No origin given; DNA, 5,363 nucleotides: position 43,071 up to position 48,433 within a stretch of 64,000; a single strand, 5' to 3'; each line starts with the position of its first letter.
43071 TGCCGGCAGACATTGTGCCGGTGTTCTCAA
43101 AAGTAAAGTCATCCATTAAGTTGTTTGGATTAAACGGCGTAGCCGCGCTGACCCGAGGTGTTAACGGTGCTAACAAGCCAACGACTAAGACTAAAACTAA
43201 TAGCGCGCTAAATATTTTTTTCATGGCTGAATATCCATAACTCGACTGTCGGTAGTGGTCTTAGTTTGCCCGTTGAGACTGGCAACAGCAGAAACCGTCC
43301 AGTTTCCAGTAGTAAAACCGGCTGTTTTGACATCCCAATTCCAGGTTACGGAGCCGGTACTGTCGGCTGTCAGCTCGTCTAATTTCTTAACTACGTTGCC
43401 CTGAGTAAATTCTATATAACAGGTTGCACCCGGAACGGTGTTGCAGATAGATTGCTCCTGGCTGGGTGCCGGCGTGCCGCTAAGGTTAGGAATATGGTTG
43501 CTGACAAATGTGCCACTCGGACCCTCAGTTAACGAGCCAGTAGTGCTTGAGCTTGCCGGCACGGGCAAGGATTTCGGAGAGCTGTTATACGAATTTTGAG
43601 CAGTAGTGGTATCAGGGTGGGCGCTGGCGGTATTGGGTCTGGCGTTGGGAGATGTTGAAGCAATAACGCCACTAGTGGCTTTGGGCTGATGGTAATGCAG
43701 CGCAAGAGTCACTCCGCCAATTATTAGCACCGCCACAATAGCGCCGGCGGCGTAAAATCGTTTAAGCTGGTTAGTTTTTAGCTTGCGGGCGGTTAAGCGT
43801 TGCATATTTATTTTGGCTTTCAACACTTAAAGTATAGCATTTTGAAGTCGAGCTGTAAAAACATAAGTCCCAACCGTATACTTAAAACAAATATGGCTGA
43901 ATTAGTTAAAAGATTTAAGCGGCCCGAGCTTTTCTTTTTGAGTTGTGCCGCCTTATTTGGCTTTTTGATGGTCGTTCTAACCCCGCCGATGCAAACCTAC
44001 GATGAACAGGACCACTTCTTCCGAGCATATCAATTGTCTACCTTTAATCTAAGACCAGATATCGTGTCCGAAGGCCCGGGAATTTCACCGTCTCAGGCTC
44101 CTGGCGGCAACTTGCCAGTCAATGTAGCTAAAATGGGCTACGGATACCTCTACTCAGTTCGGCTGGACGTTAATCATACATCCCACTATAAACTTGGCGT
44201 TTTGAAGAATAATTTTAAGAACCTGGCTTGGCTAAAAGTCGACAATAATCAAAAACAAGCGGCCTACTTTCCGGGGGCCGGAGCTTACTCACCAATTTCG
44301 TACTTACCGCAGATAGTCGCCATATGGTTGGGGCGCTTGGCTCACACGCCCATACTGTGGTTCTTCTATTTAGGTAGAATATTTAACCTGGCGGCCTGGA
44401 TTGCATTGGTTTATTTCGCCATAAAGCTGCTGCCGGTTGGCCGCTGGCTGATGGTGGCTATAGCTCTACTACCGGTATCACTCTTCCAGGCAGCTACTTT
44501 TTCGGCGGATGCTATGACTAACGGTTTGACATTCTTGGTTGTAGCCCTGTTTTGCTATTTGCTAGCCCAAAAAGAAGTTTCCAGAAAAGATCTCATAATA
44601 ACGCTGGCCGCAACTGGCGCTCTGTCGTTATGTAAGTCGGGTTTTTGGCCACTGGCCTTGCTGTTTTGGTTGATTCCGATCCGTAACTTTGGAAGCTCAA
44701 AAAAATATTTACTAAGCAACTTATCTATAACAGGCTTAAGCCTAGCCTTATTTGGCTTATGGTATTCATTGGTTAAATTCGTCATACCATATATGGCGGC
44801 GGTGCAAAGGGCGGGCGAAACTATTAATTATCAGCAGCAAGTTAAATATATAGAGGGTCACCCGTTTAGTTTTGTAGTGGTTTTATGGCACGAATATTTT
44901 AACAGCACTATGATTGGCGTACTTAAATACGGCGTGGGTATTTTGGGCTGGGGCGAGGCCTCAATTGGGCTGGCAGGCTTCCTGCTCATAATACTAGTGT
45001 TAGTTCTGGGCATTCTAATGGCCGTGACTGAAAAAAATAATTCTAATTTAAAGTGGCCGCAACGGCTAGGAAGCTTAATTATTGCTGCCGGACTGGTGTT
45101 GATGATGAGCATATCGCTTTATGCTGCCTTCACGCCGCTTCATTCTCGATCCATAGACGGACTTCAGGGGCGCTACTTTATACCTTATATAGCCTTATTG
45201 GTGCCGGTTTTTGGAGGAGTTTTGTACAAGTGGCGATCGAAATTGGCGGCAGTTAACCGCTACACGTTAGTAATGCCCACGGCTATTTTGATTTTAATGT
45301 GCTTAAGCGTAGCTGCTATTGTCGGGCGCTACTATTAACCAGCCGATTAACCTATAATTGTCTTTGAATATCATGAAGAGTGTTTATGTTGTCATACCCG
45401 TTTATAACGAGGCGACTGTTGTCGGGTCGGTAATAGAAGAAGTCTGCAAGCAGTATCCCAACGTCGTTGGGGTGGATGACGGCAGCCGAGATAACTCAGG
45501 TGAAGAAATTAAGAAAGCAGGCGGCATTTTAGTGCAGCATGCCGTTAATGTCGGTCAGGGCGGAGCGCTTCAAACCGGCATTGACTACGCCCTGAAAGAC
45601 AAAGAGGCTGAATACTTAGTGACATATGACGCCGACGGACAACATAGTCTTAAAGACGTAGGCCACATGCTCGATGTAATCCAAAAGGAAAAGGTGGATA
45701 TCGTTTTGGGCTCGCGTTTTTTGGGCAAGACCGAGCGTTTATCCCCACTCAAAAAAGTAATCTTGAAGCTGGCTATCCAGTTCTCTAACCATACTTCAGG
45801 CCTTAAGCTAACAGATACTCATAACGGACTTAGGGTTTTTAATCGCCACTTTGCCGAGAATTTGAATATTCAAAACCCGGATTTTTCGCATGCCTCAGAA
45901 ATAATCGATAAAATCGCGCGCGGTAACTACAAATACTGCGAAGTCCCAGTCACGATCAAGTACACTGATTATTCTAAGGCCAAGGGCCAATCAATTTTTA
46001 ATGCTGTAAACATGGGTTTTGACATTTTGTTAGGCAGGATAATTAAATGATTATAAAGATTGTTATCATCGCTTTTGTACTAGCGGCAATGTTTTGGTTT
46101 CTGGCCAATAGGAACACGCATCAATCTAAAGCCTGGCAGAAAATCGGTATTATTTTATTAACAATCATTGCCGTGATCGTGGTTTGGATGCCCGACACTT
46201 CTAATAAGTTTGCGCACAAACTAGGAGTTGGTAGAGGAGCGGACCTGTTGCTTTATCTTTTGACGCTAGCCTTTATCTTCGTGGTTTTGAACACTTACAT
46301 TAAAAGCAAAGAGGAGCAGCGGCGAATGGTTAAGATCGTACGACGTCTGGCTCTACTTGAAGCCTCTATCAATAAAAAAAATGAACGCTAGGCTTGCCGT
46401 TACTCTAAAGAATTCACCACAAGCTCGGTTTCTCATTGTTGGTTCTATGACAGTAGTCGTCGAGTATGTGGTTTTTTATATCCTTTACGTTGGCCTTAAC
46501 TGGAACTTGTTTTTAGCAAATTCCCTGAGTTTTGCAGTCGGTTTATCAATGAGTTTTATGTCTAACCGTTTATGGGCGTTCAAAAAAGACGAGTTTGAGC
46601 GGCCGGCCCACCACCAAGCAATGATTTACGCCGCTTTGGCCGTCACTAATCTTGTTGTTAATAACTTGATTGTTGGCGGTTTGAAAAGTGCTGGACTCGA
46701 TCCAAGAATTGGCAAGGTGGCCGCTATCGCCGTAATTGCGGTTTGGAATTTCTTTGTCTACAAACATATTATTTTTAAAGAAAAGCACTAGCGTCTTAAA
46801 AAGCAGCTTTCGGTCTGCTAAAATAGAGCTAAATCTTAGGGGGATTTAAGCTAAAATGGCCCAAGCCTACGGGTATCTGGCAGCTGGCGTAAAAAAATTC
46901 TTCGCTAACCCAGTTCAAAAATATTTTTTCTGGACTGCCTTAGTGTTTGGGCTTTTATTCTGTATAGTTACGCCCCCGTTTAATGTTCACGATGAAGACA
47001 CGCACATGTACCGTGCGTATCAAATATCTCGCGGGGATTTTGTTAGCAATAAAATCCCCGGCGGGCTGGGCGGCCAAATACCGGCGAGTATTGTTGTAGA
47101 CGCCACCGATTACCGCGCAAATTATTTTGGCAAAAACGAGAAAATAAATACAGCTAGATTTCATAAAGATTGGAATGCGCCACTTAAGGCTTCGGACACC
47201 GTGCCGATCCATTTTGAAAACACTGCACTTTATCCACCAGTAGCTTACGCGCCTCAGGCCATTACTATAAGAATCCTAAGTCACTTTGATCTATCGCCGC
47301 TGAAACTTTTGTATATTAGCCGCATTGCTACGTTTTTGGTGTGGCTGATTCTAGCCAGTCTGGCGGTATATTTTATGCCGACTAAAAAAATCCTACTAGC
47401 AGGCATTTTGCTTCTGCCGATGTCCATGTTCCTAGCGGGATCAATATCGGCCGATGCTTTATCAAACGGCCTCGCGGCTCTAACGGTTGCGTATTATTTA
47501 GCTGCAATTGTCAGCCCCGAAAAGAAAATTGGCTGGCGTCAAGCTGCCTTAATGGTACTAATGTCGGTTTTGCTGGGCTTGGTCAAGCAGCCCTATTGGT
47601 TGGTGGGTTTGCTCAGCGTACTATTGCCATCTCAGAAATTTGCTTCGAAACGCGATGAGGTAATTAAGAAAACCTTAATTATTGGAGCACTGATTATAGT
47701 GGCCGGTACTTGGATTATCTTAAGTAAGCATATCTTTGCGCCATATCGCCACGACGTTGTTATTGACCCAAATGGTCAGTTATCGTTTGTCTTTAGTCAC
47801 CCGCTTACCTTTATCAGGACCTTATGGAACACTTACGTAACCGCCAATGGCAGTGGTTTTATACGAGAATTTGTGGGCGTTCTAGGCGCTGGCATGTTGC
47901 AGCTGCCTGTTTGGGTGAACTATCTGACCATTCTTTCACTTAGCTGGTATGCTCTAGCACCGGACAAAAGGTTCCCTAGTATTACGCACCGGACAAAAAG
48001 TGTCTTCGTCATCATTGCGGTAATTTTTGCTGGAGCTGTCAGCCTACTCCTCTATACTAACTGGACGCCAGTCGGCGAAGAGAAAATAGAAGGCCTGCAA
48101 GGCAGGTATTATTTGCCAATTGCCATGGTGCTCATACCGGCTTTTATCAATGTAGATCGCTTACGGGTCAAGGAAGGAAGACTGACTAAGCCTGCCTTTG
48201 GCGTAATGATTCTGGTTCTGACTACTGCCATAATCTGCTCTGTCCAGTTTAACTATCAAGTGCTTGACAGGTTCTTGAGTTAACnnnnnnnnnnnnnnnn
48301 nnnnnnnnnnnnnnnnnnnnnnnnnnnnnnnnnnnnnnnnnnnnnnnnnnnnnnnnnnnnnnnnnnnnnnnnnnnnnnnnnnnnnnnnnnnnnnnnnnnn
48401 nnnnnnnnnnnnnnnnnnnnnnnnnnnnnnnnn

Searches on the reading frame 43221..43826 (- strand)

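Call 56: search_protein_families(library=pfam, proteins=[window:43221-43826:-], max_evalue=0.001)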
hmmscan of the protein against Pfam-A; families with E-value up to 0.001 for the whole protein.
window:43221-43826:- (201 aa): 1 family
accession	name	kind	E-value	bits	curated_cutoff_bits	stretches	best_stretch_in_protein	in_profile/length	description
PF13860.13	FlgD_ig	-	0.00084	19.7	27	0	138-183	29-76/79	FlgD Ig-like domain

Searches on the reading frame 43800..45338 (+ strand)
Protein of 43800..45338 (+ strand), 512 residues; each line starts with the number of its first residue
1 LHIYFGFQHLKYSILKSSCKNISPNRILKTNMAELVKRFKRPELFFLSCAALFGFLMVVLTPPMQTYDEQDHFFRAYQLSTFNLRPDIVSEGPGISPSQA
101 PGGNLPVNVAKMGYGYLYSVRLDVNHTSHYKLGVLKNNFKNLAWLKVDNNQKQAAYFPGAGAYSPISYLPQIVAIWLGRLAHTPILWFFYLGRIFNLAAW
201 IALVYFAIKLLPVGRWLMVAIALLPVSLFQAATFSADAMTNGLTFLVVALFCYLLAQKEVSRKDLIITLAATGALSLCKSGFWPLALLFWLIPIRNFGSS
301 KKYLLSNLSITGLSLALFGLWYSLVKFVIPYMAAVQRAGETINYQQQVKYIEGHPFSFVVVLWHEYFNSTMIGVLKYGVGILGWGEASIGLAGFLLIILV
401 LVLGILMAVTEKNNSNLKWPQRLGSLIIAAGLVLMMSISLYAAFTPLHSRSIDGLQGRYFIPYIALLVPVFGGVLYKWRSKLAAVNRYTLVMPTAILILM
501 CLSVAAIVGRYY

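Call 3: search_protein_families(library=pfam, proteins=[window:43800-45338:+])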
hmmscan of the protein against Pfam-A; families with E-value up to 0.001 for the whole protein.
window:43800-45338:+ (512 aa): 1 family
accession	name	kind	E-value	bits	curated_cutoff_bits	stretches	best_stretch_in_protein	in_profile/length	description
PF09913.15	DUF2142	-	1.2e-57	195.9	30.1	1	52-466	2-394/395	Predicted membrane protein (DUF2142)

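Call 4: search_protein_families(library=ncbifam, proteins=[window:43800-45338:+])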
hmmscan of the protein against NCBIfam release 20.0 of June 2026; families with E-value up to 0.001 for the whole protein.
window:43800-45338:+ (512 aa): 0 families

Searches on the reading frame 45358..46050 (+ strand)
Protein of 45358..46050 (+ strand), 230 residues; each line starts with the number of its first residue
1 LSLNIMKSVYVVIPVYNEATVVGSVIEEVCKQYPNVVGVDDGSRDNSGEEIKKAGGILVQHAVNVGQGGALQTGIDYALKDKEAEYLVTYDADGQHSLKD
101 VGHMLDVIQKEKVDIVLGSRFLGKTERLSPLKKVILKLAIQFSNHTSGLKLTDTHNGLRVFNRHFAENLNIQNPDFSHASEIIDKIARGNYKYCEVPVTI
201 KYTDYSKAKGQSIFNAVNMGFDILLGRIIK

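Call 3: search_protein_families(library=pfam, proteins=[window:45358-46050:+])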
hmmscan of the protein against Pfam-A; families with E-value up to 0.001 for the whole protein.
window:45358-46050:+ (230 aa): 1 family
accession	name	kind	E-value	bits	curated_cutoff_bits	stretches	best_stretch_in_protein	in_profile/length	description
PF00535.33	Glycos_transf_2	-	1.4e-23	84.1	23.3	1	11-167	2-165/168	Glycosyl transferase family 2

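Call 4: search_protein_families(library=ncbifam, proteins=[window:45358-46050:+])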
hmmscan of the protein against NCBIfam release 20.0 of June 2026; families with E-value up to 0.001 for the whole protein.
window:45358-46050:+ (230 aa): 13 families
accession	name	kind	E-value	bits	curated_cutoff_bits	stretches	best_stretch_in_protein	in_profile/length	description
NF058614.1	PPMAGASynPpgS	equivalog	1.7e-78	263.2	370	1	9-227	2-223/226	polyprenyl-phospho-N-acetylgalactosaminyl synthase PpgS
TIGR04182.1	glyco_TIGR04182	equivalog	2.9e-20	72.9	325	1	9-207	2-198/293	S-layer glycoprotein N-glycosyltransferase AglJ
NF041391.1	DPhHxTase_Halo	equivalog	4e-13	48.8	375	1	15-223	3-201/213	dolichyl-phosphate hexose transferase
NF007986.1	PRK10714.1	equivalog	1.6e-11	43.8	529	1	5-224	4-223/316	undecaprenyl-phosphate 4-deoxy-4-formamido-L-arabinose transferase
TIGR03937.1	PgaC_IcaA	equivalog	5.3e-10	38.8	422.3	1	5-112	43-155/407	poly-beta-1,6-N-acetyl-D-glucosamine synthase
NF047588.1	GlcsyltransPgfSStrep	equivalog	6e-08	32.2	500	1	9-169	3-167/308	glycosyltransferase PgfS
TIGR03469.1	HpnB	hypoth_equivalog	2.5e-06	26.8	379.25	1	5-116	42-168/386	hopene-associated glycosyltransferase HpnB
NF041875.1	EPS_EpsD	equivalog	2.8e-06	27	370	1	10-130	2-126/325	exopolysaccharide biosynthesis glycosyltransferase EpsD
TIGR01556.1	rhamnosyltran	subfamily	2.6e-05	23.6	200.55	1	18-133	6-125/281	rhamnosyltransferase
NF007482.0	PRK10073.1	equivalog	3e-05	23.2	423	1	6-116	5-118/334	glycosyltransferase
TIGR04283.1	glyco_like_mftF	equivalog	7.1e-05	22.5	182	1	11-123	3-113/221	TIGR04283 family arsenosugar biosynthesis glycosyltransferase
NF045692.1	OglycostaseCruG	equivalog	0.0001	21.4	600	1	4-126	38-171/386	2'-O-glycosyltransferase CruG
NF010496.0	PRK13915.1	equivalog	0.00078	18.6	262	0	6-61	30-91/307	glucosyl-3-phosphoglycerate synthase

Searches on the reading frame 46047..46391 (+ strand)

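Call 3: search_protein_families(library=pfam, proteins=[window:46047-46391:+])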
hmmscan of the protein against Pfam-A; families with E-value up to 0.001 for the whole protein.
window:46047-46391:+ (114 aa): 1 family
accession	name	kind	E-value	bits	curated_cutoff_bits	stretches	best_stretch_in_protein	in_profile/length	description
PF10066.14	DUF2304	-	5.4e-23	81.7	25.5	1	3-106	2-105/106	Uncharacterized conserved protein (DUF2304)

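Call 4: search_protein_families(library=ncbifam, proteins=[window:46047-46391:+])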
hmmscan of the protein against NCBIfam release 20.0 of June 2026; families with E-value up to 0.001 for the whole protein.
window:46047-46391:+ (114 aa): 0 families

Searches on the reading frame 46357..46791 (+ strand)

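Call 3: search_protein_families(library=pfam, proteins=[window:46357-46791:+])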
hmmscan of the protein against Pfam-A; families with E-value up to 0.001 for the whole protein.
window:46357-46791:+ (144 aa): 1 family
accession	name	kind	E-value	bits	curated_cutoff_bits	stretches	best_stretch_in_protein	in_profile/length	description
PF04138.20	GtrA_DPMS_TM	-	5.1e-21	75.5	26.1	1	24-140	1-117/117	GtrA/DPMS, transmembrane domain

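Call 4: search_protein_families(library=ncbifam, proteins=[window:46357-46791:+])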
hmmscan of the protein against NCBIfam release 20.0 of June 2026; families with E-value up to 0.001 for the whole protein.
window:46357-46791:+ (144 aa): 0 families

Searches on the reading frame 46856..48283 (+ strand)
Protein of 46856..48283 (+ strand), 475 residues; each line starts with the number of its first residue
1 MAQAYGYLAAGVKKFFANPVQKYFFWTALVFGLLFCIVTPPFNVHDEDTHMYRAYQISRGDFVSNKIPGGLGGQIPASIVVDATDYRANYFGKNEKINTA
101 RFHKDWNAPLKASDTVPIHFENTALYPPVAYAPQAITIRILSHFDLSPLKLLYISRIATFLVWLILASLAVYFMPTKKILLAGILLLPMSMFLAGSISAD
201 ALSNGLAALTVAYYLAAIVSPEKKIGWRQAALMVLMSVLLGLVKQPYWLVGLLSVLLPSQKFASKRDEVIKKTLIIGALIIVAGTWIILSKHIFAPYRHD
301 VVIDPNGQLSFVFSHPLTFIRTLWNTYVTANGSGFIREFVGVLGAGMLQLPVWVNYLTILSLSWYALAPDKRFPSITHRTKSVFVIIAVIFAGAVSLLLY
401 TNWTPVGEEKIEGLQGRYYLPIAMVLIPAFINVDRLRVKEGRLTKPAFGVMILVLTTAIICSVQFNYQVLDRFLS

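Call 3: search_protein_families(library=pfam, proteins=[window:46856-48283:+])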
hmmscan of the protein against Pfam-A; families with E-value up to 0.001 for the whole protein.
window:46856-48283:+ (475 aa): 1 family
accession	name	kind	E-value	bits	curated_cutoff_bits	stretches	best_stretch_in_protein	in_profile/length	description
PF09913.15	DUF2142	-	7e-67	226.4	30.1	1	29-425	1-394/395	Predicted membrane protein (DUF2142)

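Call 4: search_protein_families(library=ncbifam, proteins=[window:46856-48283:+])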
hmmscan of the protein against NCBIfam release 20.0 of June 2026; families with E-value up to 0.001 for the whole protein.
window:46856-48283:+ (475 aa): 0 families

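Call 83: search_solved_structures(query=window:46856-48283:+, max_evalue=1)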
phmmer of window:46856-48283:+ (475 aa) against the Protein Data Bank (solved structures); distinct sequences matched with E-value up to 1: 0.
